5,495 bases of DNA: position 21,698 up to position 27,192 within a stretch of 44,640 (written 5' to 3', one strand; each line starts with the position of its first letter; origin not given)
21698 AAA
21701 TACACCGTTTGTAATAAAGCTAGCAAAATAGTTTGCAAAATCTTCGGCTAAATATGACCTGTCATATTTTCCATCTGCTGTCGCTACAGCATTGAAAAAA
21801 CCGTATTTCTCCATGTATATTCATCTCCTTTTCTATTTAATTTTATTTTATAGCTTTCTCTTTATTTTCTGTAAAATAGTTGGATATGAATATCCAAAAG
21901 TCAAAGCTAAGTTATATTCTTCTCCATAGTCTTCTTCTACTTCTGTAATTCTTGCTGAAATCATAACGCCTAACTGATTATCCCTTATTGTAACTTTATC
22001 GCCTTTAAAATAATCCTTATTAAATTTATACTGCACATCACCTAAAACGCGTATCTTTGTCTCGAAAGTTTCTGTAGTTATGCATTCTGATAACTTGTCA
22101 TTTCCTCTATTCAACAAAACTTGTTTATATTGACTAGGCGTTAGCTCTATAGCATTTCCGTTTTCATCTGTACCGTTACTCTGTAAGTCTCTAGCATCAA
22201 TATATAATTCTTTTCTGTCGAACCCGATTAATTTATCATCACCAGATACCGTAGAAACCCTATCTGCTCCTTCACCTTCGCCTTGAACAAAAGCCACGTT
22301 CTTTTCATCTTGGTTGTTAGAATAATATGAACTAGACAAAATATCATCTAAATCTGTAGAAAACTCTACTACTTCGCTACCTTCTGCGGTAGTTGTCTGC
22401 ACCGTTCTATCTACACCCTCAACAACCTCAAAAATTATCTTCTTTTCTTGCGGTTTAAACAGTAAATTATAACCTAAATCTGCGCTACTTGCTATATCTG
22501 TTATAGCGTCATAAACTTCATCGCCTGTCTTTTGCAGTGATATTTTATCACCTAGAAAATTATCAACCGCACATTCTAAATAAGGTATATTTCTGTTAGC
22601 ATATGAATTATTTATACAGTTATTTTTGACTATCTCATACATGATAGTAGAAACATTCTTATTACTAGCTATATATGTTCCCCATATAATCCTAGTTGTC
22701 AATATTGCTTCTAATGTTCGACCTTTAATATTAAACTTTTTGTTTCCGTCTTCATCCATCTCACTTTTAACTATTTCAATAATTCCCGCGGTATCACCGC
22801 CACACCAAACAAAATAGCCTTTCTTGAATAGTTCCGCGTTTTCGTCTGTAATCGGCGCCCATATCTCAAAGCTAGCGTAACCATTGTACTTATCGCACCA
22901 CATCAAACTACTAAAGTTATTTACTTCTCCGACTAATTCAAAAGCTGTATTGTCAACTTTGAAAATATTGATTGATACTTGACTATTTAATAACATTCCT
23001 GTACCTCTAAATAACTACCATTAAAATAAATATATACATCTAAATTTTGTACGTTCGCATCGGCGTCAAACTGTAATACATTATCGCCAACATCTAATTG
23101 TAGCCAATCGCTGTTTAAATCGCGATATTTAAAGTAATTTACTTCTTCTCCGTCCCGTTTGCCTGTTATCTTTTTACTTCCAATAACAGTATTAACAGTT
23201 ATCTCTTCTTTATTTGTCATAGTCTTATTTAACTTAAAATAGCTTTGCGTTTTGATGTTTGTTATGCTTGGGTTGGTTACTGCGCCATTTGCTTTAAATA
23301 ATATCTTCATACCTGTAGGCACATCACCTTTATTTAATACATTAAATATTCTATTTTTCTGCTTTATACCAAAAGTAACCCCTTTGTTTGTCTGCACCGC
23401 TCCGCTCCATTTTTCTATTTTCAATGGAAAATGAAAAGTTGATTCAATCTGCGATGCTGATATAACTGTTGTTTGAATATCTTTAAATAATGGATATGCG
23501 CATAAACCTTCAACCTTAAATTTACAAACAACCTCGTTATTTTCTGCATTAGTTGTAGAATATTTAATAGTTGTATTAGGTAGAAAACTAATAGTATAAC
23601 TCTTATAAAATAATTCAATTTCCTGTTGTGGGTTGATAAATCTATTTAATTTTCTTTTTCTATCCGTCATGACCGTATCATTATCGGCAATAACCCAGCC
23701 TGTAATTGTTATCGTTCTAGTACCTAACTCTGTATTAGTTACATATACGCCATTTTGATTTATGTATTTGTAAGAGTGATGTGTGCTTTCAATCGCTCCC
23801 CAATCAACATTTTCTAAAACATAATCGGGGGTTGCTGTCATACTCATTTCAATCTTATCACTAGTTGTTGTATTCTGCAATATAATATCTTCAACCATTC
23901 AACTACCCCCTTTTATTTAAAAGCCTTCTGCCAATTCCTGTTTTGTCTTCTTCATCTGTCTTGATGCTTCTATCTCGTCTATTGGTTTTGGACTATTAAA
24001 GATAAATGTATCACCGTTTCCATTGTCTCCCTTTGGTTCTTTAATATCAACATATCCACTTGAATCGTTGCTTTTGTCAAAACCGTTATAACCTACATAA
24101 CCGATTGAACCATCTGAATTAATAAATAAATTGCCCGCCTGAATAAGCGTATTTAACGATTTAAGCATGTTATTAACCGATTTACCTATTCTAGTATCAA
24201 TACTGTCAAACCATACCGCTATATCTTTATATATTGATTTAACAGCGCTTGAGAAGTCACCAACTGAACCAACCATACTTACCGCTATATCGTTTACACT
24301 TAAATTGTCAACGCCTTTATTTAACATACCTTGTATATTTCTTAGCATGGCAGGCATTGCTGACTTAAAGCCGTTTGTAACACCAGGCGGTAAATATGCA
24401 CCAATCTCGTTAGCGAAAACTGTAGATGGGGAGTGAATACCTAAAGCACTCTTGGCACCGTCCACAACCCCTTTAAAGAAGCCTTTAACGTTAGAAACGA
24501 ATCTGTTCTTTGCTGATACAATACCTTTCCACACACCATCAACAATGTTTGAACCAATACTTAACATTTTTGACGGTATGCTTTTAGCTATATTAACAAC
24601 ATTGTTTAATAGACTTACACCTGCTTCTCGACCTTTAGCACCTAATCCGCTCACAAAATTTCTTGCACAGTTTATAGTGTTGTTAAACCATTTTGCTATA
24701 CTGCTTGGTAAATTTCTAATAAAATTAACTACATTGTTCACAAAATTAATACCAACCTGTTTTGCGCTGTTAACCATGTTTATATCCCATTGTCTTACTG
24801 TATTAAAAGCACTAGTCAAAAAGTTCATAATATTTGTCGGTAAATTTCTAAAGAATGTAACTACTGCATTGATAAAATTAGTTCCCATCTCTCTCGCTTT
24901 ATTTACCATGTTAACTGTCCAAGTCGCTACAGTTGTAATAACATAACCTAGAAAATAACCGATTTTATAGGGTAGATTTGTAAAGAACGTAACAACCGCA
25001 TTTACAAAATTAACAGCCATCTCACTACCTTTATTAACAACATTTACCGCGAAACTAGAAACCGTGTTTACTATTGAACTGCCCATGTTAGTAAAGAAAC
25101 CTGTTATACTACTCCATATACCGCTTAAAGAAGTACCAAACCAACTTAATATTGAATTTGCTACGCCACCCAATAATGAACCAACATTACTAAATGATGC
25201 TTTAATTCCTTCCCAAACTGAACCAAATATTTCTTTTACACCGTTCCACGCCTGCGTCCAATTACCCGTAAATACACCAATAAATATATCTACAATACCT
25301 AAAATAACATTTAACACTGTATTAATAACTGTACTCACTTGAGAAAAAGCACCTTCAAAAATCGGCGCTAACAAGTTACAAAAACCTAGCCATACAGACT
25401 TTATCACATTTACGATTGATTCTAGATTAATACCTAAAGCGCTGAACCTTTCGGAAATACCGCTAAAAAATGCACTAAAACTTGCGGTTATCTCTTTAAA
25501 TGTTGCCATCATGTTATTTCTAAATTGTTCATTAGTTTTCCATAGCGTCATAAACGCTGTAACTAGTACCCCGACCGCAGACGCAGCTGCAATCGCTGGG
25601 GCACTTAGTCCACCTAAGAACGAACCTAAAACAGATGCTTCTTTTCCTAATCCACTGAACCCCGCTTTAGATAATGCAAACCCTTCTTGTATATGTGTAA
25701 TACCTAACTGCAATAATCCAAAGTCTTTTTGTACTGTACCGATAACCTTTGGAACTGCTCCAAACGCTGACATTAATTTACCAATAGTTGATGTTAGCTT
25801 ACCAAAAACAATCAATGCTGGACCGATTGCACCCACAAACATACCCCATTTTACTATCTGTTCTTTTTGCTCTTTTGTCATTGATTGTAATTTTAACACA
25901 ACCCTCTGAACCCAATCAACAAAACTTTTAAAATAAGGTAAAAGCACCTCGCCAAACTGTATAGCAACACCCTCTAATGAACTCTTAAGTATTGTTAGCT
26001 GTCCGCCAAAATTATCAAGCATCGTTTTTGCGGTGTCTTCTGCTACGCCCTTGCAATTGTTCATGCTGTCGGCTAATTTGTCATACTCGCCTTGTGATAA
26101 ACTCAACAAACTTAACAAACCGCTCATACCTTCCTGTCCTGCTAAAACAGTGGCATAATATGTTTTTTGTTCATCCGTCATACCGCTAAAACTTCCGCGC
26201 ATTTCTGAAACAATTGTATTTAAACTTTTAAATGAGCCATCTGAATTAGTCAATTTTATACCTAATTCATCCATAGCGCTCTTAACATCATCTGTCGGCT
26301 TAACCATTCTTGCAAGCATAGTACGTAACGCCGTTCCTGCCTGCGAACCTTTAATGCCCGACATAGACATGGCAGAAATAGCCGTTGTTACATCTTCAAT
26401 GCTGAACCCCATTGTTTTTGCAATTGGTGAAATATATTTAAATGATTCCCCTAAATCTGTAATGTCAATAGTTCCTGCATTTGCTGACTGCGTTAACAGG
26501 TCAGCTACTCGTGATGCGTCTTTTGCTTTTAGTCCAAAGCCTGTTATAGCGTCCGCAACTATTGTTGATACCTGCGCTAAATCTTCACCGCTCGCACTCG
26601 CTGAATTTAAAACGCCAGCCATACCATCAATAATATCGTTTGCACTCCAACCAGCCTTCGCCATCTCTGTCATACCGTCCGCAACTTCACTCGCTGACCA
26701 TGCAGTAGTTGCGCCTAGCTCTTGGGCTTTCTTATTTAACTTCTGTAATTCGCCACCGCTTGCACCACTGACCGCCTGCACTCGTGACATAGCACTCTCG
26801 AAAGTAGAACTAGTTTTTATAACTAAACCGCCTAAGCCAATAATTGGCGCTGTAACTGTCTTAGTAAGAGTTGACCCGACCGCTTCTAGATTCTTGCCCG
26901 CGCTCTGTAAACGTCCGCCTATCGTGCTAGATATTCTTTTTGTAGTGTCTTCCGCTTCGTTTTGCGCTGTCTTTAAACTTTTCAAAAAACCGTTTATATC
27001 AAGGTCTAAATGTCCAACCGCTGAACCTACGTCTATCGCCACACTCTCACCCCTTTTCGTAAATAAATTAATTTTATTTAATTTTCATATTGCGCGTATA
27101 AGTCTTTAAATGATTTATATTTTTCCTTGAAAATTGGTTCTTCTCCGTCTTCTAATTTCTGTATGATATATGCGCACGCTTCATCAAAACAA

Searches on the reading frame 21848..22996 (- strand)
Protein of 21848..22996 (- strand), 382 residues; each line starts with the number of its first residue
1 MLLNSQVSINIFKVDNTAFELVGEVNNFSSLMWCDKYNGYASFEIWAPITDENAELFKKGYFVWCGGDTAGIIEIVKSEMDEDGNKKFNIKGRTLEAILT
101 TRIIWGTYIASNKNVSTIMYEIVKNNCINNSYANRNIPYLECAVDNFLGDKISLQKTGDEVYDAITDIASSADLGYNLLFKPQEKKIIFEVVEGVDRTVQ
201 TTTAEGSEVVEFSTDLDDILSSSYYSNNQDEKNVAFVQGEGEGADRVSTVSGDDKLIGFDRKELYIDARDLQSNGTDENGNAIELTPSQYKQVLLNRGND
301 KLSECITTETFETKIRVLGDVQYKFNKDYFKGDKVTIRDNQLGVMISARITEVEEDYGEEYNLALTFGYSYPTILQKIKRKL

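Call 24: search_protein_families(library=phrogs, proteins=[window:21848-22996:-], max_evalue=0.001)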
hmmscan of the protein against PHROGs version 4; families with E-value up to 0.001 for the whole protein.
window:21848-22996:- (382 aa): 2 families
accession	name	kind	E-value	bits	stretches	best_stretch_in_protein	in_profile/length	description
phrog_538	-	tail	4.9e-93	313.9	1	9-381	31-387/684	minor tail protein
phrog_33036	-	unknown function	5e-21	76.2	1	274-380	12-117/120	-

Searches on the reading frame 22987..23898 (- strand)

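Call 24: search_protein_families(library=phrogs, proteins=[window:22987-23898:-], max_evalue=0.001)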
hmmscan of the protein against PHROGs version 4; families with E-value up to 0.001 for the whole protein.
window:22987-23898:- (303 aa): 4 families
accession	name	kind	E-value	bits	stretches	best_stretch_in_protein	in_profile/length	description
phrog_36410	-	unknown function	4.7e-32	111.8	1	177-299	2-125/125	-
phrog_33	-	tail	2e-22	81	1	20-292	53-273/651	distal tail protein Dit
phrog_5577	-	tail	3.4e-08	34.2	1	48-281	58-282/295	minor tail protein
phrog_20852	-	unknown function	0.00021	22.3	1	183-284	110-204/214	-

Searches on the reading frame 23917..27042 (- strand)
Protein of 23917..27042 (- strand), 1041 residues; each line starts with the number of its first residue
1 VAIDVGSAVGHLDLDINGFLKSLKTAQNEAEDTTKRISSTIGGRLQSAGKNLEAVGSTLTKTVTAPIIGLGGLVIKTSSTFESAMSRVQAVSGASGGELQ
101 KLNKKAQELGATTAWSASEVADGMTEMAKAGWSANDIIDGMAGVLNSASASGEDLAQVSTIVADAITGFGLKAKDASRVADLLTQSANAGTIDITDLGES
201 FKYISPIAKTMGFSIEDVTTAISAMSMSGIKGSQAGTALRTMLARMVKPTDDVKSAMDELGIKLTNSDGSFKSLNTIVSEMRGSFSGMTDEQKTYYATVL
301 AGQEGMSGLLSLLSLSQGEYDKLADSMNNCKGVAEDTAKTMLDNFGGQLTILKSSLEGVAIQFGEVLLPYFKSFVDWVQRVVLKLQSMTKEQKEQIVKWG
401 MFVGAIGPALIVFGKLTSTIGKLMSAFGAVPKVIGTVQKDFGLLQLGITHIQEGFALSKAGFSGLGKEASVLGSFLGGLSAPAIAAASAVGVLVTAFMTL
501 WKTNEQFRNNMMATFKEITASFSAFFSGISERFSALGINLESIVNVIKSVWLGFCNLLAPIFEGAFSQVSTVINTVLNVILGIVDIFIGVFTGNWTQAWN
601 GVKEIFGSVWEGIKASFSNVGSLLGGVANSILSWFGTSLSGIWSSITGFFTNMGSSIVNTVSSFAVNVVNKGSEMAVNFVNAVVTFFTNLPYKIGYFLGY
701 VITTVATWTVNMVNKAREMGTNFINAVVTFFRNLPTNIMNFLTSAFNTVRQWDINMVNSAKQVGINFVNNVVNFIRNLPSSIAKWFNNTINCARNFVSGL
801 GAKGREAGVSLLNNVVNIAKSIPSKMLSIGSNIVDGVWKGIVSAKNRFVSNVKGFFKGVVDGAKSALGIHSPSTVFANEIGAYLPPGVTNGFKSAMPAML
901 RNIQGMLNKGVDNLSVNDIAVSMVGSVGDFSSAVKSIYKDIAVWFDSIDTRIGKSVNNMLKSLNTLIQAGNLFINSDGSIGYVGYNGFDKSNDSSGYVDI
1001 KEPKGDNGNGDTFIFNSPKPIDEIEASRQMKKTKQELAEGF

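Call 24: search_protein_families(library=phrogs, proteins=[window:23917-27042:-], max_evalue=0.001)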
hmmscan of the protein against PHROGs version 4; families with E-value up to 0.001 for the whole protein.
window:23917-27042:- (1041 aa): 55 families (the best 25 are shown)
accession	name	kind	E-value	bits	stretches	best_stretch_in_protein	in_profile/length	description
phrog_1272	-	tail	1.9e-197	660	3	18-687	196-860/1606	tail length tape measure protein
phrog_1533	-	tail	5.4e-150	502.5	1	25-532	194-710/1688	tail length tape measure protein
phrog_4704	-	tail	5.4e-116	389.7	1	21-457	156-597/625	tail length tape measure protein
phrog_58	-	tail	5.2e-109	367.4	2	21-689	257-913/1544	tail length tape measure protein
phrog_19074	-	unknown function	9.6e-109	366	1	65-386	139-467/1384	-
phrog_5493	-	tail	5.6e-101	340.5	2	13-441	10-447/1102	tail length tape measure protein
phrog_991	-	tail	1.9e-100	338.4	2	16-619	229-825/1966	tail length tape measure protein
phrog_1293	-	tail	9.3e-99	332.9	1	27-502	128-625/1424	tail length tape measure protein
phrog_28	-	tail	7.4e-83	280.8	1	22-712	211-710/1228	tail length tape measure protein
phrog_5218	-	unknown function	1.3e-75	256.6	1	21-510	169-670/1599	-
phrog_9696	-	tail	7.6e-71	240.3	1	18-358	20-368/1415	tail length tape measure protein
phrog_16692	-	unknown function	2.2e-67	229.4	1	44-358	140-474/1107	-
phrog_167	-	tail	9.4e-67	226.8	1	20-863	217-1003/1555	tail length tape measure protein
phrog_28420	-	tail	1.5e-44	153.3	1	76-368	56-335/906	tail length tape measure protein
phrog_38390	-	tail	3.5e-43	148.8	1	41-365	22-340/1029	tail length tape measure protein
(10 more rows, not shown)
